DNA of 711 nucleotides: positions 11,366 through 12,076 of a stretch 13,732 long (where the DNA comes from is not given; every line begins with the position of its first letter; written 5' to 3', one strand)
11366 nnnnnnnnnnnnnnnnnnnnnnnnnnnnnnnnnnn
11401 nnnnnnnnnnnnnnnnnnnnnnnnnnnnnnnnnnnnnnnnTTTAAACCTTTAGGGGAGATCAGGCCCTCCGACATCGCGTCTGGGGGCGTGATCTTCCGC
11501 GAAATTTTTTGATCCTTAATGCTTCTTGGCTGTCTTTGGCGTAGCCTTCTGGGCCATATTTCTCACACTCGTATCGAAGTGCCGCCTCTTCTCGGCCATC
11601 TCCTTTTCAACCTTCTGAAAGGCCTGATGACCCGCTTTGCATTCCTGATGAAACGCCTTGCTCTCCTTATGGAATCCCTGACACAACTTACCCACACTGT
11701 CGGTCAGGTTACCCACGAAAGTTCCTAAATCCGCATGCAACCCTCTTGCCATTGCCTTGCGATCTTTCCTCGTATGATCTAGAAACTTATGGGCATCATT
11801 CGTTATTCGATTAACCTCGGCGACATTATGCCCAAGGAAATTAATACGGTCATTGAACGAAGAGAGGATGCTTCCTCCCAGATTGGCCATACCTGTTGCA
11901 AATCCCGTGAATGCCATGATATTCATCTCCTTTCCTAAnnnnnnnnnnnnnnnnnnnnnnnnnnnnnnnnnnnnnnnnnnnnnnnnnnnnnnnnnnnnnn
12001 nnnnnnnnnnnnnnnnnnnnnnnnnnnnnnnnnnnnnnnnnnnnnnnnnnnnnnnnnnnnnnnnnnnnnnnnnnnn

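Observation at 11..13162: Composite palindromic element family (REP/BIME- or MITE-like) in seven intergenic gaps, partitioning the gvp cluster into modules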

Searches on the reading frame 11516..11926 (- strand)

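Call 7: search_protein_families(library=pfam, proteins=[window:11516-11926:-], max_evalue=0.01)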
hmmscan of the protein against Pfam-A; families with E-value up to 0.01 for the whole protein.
window:11516-11926:- (136 aa): 1 family
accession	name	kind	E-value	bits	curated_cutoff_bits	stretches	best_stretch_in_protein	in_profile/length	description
PF13851.11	GAS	-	0.0045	16.8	32.3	0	86-130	98-142/200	Growth-arrest specific micro-tubule binding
